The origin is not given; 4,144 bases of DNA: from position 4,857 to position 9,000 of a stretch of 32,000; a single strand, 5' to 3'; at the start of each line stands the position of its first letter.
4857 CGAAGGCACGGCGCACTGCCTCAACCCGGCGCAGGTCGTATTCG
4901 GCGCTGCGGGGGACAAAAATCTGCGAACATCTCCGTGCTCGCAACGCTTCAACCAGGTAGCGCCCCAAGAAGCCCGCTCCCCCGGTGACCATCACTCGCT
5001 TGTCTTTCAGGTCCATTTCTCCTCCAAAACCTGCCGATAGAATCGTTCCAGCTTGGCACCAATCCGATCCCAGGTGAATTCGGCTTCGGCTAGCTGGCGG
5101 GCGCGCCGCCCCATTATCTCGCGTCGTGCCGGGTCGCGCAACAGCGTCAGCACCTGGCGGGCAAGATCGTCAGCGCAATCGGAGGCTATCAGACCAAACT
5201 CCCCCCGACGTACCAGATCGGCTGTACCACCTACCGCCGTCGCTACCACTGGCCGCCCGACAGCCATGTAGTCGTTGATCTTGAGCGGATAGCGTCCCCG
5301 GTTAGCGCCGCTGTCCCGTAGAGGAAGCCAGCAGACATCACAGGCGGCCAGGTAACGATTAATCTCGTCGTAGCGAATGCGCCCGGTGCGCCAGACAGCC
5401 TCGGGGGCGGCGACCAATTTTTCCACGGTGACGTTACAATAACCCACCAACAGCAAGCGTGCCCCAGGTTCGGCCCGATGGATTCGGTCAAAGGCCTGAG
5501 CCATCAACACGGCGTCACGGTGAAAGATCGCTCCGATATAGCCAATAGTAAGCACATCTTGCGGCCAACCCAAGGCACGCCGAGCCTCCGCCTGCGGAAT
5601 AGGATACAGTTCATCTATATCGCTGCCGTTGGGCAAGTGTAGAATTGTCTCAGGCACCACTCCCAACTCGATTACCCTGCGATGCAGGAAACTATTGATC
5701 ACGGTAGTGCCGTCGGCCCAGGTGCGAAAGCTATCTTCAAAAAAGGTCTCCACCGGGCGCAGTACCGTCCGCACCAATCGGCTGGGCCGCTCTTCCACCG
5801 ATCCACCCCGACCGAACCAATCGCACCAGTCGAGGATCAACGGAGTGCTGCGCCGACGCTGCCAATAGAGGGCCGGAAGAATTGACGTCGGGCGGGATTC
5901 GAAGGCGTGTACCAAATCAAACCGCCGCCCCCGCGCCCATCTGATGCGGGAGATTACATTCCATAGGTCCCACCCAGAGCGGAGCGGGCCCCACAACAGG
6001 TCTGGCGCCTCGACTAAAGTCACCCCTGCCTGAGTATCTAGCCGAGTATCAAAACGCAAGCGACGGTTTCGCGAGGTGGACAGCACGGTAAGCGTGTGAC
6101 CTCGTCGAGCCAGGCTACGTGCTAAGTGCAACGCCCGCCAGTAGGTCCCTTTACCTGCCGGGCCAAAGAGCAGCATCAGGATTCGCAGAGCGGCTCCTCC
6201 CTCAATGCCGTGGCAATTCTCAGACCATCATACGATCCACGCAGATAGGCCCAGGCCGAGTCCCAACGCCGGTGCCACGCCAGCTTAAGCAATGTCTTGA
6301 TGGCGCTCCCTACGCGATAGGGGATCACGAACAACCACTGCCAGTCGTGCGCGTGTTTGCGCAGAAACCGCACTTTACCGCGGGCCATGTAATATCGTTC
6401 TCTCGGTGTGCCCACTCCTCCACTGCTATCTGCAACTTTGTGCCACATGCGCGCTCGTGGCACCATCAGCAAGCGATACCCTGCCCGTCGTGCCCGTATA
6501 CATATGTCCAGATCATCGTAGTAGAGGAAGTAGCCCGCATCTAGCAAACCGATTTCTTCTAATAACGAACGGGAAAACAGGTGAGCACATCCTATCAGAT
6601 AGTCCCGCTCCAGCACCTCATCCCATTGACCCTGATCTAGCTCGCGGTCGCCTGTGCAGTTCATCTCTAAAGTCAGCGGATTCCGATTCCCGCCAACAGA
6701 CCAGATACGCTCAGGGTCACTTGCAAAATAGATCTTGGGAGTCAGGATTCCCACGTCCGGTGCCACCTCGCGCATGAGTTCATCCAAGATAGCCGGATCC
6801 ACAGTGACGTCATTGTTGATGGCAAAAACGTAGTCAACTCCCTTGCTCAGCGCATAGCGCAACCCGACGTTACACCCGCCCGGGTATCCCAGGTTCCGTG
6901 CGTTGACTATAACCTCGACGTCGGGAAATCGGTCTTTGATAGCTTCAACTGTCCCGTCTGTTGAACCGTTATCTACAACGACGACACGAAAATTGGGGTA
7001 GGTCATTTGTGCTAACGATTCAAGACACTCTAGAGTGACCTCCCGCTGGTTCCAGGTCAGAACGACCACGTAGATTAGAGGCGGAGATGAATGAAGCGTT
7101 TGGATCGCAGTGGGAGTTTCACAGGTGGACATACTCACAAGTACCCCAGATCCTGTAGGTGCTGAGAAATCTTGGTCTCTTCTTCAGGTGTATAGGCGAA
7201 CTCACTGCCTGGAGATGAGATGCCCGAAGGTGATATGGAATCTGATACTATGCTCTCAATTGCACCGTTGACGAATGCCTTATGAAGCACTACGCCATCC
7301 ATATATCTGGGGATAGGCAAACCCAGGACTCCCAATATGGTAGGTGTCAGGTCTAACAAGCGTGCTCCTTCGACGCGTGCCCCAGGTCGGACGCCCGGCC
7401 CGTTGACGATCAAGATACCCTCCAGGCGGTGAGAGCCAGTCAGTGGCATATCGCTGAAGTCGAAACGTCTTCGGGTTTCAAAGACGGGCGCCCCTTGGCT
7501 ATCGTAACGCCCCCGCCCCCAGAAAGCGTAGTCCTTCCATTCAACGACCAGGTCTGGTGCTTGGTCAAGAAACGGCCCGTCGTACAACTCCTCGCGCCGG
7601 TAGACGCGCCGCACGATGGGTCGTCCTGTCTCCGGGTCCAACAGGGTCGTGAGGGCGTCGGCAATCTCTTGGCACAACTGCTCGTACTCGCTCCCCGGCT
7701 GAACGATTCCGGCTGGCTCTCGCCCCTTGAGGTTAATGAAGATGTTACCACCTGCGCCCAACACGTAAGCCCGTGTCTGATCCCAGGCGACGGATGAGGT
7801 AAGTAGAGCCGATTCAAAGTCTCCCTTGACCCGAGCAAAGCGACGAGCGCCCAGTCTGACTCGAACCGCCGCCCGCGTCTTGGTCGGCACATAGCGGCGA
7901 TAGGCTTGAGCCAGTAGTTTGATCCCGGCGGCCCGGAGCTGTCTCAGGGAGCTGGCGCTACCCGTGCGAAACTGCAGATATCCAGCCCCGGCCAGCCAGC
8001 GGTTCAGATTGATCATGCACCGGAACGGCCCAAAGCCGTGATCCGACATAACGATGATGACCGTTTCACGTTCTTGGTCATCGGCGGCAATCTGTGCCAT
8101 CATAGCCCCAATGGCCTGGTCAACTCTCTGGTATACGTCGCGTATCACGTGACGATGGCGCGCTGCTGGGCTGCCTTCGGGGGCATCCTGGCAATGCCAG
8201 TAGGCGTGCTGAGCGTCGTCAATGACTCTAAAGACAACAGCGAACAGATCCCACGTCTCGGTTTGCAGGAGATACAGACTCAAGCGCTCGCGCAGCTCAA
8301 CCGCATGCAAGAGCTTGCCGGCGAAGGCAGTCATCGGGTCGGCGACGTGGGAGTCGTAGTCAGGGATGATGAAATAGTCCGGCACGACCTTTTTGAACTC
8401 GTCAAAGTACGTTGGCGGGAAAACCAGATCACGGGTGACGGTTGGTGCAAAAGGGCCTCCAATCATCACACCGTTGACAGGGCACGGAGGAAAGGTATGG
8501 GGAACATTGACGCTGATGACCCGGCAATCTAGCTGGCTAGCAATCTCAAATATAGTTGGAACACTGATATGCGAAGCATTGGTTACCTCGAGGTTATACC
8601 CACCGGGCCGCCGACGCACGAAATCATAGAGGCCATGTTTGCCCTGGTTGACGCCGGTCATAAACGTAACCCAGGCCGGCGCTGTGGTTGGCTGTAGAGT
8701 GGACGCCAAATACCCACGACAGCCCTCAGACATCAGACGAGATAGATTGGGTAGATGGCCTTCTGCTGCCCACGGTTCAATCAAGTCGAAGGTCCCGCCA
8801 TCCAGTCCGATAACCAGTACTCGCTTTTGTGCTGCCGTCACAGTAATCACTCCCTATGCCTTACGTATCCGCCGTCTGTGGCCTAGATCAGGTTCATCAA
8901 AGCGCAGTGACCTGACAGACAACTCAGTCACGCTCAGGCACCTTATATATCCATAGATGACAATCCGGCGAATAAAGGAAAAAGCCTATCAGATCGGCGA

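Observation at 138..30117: Composite 30-kb envelope-glycan locus: Wzx/PGT lipid-linked assembly fused to a GT-C glycosylation hub, with no recognisable polymerase, chain-length or export genes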

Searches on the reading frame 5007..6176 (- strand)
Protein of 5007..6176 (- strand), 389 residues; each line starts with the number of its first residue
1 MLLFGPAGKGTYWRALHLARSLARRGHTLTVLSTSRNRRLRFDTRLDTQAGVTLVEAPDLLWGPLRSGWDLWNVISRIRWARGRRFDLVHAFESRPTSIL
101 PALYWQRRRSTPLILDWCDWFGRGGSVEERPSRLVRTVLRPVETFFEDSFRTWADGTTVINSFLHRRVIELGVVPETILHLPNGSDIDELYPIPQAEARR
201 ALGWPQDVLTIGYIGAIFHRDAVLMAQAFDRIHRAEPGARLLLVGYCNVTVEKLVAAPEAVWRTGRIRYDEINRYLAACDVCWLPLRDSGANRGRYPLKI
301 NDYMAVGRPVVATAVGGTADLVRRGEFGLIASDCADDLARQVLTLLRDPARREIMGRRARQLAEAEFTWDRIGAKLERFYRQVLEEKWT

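Call 3: search_protein_families(library=pfam, proteins=[window:5007-6176:-], max_evalue=0.01)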
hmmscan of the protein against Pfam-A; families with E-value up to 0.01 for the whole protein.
window:5007-6176:- (389 aa): 5 families
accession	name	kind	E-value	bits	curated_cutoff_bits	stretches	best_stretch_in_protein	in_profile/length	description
PF13692.12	Glyco_trans_1_4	-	1.3e-21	77.7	27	1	210-348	3-142/142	Glycosyl transferases group 1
PF13579.12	Glyco_trans_4_4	-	1e-15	58.8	29.7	1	12-184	4-158/158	Glycosyl transferase 4-like domain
PF00534.26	Glycos_transf_1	-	1.7e-15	57.5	26.4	1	196-361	3-171/172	Glycosyl transferases group 1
PF13439.12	Glyco_transf_4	-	2e-13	51.1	28.5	1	15-188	8-169/170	Glycosyltransferase Family 4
PF13524.12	Glyco_trans_1_2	-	4.7e-11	43.2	25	1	229-376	6-142/144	Glycosyl transferase-like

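Call 41: search_protein_families(library=ncbifam, proteins=[window:5007-6176:-], max_evalue=0.001)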
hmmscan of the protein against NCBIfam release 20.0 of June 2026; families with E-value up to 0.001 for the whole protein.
window:5007-6176:- (389 aa): 19 families
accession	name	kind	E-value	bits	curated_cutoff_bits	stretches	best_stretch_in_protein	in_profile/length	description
TIGR04063.1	stp3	hypoth_equivalog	2.3e-27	95.9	442.05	1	81-384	88-396/397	TIGR04063 family PEP-CTERM/XrtA system glycosyltransferase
TIGR03088.1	stp2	hypoth_equivalog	2.2e-17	63.2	409.05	1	160-384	147-374/374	TIGR03088 family PEP-CTERM/XrtA system glycosyltransferase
TIGR03087.1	stp1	hypoth_equivalog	1.1e-13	51.2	316.65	1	177-379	197-393/397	TIGR03087 family PEP-CTERM/XrtA system glycosyltransferase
TIGR03999.1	thiol_BshA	equivalog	1.2e-13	50.7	273.7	1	154-384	145-374/375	N-acetyl-alpha-D-glucosaminyl L-malate synthase BshA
NF007640.0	PRK10307.1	subfamily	6e-13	48.5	276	1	139-382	157-406/411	WcaI family glycosyltransferase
NF047676.1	TeichurnBiosyTuaH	equivalog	1.4e-12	47.2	550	1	154-372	159-376/384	teichuronic acid biosynthesis protein TuaH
TIGR03449.1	mycothiol_MshA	equivalog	5.4e-12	45.3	462.5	1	175-384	187-404/406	D-inositol-3-phosphate glycosyltransferase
NF038229.1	Glyco4_Geo_Pelo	equivalog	6.2e-12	45.2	400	1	226-384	180-337/338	GPMC system family 4 glycosyltransferase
NF047684.1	TeichurnBiosyTuaC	equivalog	8.6e-12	44.7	550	1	179-384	188-390/391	teichuronic acid biosynthesis protein TuaC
NF053787.1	GlcN_PG_synth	equivalog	9.5e-12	44.4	480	1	164-384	154-360/361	N-acetylglucosaminyl phosphatidylglycerol synthase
TIGR02149.1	glgA_Coryne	subfamily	1.2e-09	37.8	302.4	1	302-384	302-391/391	glycogen synthase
NF041876.1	EPS_EpsE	equivalog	1.8e-09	37.3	400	1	302-371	314-384/389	exopolysaccharide biosynthesis GT4 family glycosyltransferase EpsE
TIGR04047.1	MSMEG_0565_glyc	hypoth_equivalog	9.9e-07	28.2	259.85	0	181-381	164-372/373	MSMEG_0565 family glycosyltransferase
NF038295.1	EPS_HpsP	equivalog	3.2e-06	26.4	550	1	298-383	302-387/388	hormogonium polysaccharide biosynthesis glycosyltransferase HpsP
NF012028.0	PRK15484.1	subfamily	3.6e-06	26.3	618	1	178-379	163-374/380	lipopolysaccharide N-acetylglucosaminyltransferase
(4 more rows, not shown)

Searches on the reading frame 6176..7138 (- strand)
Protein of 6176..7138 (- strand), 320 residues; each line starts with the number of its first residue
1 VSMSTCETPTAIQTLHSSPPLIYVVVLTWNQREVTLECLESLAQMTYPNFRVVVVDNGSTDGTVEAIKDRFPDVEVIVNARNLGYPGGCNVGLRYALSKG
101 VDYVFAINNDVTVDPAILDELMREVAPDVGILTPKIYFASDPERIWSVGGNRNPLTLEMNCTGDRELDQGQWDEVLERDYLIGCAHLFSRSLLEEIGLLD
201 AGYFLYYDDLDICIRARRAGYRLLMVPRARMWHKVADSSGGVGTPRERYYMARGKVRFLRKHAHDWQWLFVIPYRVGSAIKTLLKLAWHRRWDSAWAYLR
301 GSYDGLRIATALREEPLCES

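Call 3: search_protein_families(library=pfam, proteins=[window:6176-7138:-], max_evalue=0.01)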
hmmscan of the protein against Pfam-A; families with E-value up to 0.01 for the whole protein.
window:6176-7138:- (320 aa): 4 families
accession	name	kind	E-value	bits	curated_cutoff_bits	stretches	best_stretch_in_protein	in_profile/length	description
PF00535.33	Glycos_transf_2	-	3.9e-23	82.6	23.3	1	24-196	2-167/168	Glycosyl transferase family 2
PF13641.12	Glyco_tranf_2_3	-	3.4e-21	76.8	27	1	19-238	1-216/230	Glycosyltransferase like family 2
PF13632.12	Glyco_trans_2_3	-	8.4e-07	29.4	27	1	103-252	1-142/198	Glycosyl transferase family group 2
PF13506.12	Glyco_transf_21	-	3.3e-05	23.9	21.7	1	102-236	32-157/174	Glycosyl transferase family 21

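Call 41: search_protein_families(library=ncbifam, proteins=[window:6176-7138:-], max_evalue=0.001)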
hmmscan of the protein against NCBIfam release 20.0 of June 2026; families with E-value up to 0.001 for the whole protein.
window:6176-7138:- (320 aa): 20 families
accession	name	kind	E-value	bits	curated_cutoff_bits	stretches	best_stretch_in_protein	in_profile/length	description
TIGR01556.1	rhamnosyltran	subfamily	2.4e-22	79.4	200.55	1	36-287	7-262/281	rhamnosyltransferase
TIGR03965.1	mycofact_glyco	equivalog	1.1e-16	60.7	280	1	16-287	70-331/467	mycofactocin biosynthesis glycosyltransferase MftF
TIGR03937.1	PgaC_IcaA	equivalog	7.7e-15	54.7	422.3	1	16-126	41-151/407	poly-beta-1,6-N-acetyl-D-glucosamine synthase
NF050113.1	gal_furan_GlfT1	equivalog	2.1e-14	53.5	330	1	23-223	2-196/290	galactofuranosyltransferase GlfT1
NF041875.1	EPS_EpsD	equivalog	2.9e-11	43.3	370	1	24-239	3-212/325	exopolysaccharide biosynthesis glycosyltransferase EpsD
NF007482.0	PRK10073.1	equivalog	1.3e-09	37.5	423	1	17-123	3-108/334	glycosyltransferase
NF038299.1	EPS_HpsN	equivalog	3.7e-07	29.4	425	1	20-136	1-119/317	hormogonium polysaccharide biosynthesis glycosyltransferase HpsN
TIGR03469.1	HpnB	hypoth_equivalog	2.3e-06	26.9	379.25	1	14-124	38-159/386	hopene-associated glycosyltransferase HpnB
TIGR04195.1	S_glycosyl_SunS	equivalog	5e-06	25.6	350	1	17-103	54-137/421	SunS family peptide S-glycosyltransferase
TIGR04242.1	nodulat_NodC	equivalog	1.3e-05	24.4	550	1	16-132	44-164/395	chitooligosaccharide synthase NodC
NF047683.1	TeichurnBiosyTuaG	equivalog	1.4e-05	24.8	400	1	18-98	4-87/252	teichuronic acid biosynthesis protein TuaG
NF045692.1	OglycostaseCruG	equivalog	6.2e-05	22.1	600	1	22-123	43-150/386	2'-O-glycosyltransferase CruG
NF047588.1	GlcsyltransPgfSStrep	equivalog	8.8e-05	21.9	500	1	38-124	23-109/308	glycosyltransferase PgfS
TIGR03111.1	glyc2_xrt_Gpos1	hypoth_equivalog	0.00015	20.7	363.95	1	18-133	47-166/439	TIGR03111 family XrtG-associated glycosyltransferase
NF007453.0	PRK10018.1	equivalog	0.00028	20.6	382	1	19-118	5-104/280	colanic acid biosynthesis glycosyltransferase WcaA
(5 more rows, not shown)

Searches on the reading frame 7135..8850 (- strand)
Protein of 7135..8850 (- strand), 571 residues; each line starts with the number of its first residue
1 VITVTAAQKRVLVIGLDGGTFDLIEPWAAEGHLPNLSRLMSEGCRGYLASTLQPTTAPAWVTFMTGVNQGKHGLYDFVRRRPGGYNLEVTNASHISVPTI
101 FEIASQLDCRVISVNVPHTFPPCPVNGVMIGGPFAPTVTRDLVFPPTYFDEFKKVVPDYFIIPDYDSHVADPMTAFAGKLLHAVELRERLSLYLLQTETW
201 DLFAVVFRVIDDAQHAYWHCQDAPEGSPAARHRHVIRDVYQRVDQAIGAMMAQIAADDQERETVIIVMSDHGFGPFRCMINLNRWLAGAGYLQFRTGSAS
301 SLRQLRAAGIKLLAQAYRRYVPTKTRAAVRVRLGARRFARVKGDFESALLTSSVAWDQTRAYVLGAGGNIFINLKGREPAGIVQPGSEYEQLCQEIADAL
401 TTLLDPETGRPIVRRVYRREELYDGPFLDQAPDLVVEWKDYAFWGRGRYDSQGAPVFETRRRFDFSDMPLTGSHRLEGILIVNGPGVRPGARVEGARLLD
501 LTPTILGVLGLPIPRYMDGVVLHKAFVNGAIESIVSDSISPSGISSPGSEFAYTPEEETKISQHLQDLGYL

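Call 3: search_protein_families(library=pfam, proteins=[window:7135-8850:-], max_evalue=0.01)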
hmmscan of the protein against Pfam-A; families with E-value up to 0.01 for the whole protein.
window:7135-8850:- (571 aa): 2 families
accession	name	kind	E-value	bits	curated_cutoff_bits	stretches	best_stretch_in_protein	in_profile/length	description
PF01663.27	Phosphodiest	-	1.8e-42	146.6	23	1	11-336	1-278/342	Type I phosphodiesterase / nucleotide pyrophosphatase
PF00884.28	Sulfatase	-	9.8e-06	25.5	25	1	213-277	173-247/301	Sulfatase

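Call 6: search_protein_families(library=ncbifam, proteins=[window:7135-8850:-], max_evalue=0.01)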
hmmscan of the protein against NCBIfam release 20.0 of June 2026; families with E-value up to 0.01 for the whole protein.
window:7135-8850:- (571 aa): 4 families
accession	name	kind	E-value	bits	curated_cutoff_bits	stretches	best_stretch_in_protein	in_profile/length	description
NF010322.0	PRK13759.1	equivalog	8.5e-08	31.1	481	1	33-89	32-88/486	arylsulfatase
TIGR02335.1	hydr_PhnA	equivalog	1.7e-05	24.1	407.55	1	7-113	11-118/408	phosphonoacetate hydrolase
TIGR03417.1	chol_sulfatase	equivalog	2.7e-05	23.3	433.45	0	241-272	260-291/500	choline-sulfatase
NF045661.1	HdlasePehA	equivalog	3.4e-05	22.6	900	0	239-272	287-320/506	phosphoric/sulfuric ester hydrolase PehA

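Call 66: search_solved_structures(query=window:7135-8850:-, max_evalue=0.01)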
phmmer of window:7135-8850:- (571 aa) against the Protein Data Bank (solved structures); distinct sequences matched with E-value up to 0.01: 9.
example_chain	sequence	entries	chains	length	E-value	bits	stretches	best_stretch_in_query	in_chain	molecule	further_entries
2gsn_A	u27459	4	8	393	9.5e-06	27.5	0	10-86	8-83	phosphodiesterase-nucleotide pyrophosphatase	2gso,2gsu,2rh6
7n1s_A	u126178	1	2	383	1.2e-05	27.2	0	11-86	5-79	Phosphodiesterase-nucleotide pyrophosphatase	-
7mw8_D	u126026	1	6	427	2.6e-05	26.1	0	10-85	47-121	Phosphodiesterase-nucleotide pyrophosphatase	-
6fny_A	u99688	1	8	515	0.00024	22.9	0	475-529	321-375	Choline-sulfatase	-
7pth_A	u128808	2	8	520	0.00026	22.8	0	475-529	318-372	Choline sulfatase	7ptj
6g5z_A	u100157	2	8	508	0.0007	21.4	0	475-529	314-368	Choline-sulfatase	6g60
4upk_A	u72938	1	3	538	0.00074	21.3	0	480-531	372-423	PHOSPHONATE MONOESTER HYDROLASE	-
9bes_B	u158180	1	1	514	0.00095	20.9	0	480-521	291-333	S1_8A Sulfatase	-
9bb9_A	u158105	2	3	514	0.0012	20.6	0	480-521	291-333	S1_8A sulfatase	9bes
